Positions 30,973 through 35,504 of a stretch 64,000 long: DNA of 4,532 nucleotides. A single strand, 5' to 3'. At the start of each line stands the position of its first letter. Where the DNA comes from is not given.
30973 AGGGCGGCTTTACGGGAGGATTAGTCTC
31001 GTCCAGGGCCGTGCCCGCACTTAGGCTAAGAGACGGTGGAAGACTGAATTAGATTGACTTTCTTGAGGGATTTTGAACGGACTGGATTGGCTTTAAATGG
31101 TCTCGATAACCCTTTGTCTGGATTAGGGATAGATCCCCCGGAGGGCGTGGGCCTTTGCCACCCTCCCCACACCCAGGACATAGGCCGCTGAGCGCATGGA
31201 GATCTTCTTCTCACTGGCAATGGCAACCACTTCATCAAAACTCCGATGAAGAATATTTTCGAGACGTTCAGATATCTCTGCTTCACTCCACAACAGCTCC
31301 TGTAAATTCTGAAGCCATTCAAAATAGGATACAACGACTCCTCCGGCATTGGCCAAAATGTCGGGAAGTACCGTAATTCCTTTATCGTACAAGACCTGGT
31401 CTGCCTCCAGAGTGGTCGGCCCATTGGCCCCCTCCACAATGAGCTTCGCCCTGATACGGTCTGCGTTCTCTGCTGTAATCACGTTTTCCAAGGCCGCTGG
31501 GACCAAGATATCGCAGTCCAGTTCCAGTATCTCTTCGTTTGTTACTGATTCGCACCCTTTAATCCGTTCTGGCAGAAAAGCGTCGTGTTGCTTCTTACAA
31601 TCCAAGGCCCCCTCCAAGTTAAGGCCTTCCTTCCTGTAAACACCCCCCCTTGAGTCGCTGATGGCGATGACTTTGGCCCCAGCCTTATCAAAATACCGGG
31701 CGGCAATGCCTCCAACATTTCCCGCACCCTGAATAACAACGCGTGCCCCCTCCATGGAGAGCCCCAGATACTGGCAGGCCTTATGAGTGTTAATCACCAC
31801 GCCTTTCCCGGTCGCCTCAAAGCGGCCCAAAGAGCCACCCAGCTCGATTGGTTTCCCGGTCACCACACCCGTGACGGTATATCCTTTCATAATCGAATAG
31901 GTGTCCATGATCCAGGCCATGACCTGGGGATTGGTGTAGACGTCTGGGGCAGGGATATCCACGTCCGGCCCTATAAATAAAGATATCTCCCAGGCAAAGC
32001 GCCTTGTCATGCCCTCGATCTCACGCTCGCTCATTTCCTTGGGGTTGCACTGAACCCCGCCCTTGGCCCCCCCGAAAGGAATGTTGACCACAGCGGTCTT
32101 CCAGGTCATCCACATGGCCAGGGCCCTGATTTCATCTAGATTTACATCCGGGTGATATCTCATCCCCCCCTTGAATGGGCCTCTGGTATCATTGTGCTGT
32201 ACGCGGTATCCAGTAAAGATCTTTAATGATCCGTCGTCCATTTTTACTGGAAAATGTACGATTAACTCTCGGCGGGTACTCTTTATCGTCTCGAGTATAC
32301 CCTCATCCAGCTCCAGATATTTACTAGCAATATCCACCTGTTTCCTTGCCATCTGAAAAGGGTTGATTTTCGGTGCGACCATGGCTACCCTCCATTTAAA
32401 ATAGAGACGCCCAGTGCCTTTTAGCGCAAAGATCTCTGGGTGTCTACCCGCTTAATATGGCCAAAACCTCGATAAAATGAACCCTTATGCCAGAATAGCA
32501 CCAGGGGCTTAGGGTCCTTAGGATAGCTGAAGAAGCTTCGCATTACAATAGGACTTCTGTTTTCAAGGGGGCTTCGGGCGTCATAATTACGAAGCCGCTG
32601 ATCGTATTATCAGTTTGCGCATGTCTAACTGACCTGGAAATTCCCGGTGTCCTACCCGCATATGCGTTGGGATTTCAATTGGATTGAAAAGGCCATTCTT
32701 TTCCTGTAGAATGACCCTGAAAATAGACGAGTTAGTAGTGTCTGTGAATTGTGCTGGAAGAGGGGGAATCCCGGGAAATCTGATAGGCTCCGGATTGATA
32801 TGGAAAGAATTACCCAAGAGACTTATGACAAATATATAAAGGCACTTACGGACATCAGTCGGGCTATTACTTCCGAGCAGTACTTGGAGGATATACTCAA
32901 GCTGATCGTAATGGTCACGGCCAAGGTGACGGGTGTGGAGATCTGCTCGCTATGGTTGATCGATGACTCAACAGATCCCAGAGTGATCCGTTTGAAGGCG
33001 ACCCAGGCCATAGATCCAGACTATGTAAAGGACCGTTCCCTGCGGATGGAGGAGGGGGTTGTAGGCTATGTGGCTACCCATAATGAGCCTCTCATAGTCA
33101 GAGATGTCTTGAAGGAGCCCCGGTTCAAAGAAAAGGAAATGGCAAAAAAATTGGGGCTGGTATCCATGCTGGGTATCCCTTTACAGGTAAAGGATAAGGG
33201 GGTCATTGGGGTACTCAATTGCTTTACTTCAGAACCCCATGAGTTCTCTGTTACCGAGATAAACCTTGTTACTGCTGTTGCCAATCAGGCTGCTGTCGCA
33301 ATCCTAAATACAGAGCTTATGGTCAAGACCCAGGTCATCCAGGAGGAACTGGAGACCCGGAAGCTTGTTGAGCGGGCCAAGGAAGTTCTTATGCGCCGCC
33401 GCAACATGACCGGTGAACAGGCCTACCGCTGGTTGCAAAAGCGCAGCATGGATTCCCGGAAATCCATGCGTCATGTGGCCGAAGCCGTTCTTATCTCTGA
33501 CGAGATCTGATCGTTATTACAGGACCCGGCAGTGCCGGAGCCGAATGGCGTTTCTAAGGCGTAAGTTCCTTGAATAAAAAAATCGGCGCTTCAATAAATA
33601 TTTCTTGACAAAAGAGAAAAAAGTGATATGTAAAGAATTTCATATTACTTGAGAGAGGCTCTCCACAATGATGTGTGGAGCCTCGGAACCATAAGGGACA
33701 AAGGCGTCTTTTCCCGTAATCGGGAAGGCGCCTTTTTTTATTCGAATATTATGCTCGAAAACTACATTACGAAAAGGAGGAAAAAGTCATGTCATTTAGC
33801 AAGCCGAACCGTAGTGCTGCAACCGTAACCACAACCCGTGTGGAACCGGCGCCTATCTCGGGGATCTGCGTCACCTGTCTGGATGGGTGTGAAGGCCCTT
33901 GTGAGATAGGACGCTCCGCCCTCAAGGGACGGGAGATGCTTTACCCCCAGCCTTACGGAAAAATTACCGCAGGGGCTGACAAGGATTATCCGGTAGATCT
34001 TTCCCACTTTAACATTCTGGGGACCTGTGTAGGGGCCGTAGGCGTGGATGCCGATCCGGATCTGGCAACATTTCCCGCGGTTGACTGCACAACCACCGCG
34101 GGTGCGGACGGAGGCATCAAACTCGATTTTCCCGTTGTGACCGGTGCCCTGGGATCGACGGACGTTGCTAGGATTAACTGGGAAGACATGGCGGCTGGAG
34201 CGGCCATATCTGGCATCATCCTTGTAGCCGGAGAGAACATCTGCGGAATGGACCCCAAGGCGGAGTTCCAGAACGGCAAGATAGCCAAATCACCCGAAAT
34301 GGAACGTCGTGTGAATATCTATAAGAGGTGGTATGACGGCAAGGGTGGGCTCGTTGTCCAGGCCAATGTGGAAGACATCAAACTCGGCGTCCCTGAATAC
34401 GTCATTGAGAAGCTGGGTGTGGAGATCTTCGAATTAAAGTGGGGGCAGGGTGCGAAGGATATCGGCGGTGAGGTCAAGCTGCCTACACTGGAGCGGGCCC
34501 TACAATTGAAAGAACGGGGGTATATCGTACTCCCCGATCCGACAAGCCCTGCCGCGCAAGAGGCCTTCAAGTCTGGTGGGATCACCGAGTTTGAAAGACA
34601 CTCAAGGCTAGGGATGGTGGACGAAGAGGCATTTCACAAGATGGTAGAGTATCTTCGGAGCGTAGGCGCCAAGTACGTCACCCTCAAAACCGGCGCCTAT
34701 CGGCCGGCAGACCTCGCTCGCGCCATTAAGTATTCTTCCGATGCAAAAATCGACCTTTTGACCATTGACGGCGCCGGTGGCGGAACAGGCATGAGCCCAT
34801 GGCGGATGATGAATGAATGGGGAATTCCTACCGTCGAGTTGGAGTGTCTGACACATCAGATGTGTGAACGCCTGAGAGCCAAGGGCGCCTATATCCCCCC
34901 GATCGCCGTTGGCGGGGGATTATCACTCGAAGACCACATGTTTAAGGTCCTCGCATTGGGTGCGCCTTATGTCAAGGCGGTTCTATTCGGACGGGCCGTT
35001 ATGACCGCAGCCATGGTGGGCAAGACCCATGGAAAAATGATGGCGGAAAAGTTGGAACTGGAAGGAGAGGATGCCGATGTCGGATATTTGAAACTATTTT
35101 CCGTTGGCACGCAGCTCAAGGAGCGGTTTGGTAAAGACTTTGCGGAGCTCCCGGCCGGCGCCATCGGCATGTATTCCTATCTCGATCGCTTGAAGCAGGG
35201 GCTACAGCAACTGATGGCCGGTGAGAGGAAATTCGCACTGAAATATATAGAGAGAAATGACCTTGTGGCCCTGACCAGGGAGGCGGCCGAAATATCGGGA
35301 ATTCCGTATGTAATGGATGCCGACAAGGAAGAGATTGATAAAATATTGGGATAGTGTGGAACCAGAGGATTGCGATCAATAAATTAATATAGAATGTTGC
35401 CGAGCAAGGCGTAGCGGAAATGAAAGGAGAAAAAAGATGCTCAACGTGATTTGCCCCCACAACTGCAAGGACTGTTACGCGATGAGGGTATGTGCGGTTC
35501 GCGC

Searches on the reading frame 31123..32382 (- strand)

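Call 73: search_protein_families(library=pfam, max_evalue=0.00001, proteins=[window:31123-32382:-])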
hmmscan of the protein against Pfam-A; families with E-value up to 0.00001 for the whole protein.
window:31123-32382:- (419 aa): 2 families
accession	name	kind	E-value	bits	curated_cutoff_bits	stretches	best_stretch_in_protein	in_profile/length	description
PF00208.27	ELFV_dehydrog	-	3.8e-81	272.8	23.4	1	182-416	1-241/241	Glutamate/Leucine/Phenylalanine/Valine dehydrogenase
PF02812.23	ELFV_dehydrog_N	-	1.4e-57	193.4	25.3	1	38-163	3-128/129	Glu/Leu/Phe/Val dehydrogenase, dimerisation domain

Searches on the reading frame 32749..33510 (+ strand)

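Call 73: search_protein_families(library=pfam, max_evalue=0.00001, proteins=[window:32749-33510:+])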
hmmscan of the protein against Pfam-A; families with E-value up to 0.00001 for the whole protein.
window:32749-33510:+ (253 aa): 4 families
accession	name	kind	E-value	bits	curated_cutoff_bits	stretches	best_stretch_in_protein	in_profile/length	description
PF01590.32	GAF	-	4e-21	76.4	22.4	1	46-185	2-133/133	GAF domain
PF03861.19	ANTAR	-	1.2e-20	73.4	27.3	1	197-248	3-54/54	ANTAR domain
PF13185.12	GAF_2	-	4.9e-19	69.3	28.6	1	46-185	4-135/136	GAF domain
PF13492.12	GAF_3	-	1.5e-13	51.7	27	1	46-187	2-129/129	GAF domain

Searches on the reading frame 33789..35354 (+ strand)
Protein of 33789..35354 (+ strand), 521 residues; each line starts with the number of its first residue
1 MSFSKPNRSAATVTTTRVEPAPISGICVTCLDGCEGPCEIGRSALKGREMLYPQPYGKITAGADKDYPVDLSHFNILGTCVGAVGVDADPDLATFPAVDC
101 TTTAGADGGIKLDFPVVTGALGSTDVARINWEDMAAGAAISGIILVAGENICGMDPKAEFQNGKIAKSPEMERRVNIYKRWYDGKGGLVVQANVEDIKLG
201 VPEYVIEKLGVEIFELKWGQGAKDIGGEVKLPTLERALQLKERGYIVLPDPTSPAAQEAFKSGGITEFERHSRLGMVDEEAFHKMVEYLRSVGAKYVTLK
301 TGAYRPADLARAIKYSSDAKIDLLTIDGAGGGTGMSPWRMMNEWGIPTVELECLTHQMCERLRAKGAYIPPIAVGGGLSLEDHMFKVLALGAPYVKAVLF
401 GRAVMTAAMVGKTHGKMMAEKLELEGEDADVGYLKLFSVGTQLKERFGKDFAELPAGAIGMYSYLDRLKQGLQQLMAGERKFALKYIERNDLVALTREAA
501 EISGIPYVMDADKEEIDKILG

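Call 73: search_protein_families(library=pfam, max_evalue=0.00001, proteins=[window:33789-35354:+])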
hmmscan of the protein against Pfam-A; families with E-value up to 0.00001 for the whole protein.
window:33789-35354:+ (521 aa): 1 family
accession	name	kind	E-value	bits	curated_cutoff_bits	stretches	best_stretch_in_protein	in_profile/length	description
PF01645.23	Glu_synthase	-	2.6e-13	50.3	20.4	1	276-407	185-310/369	Conserved region in glutamate synthase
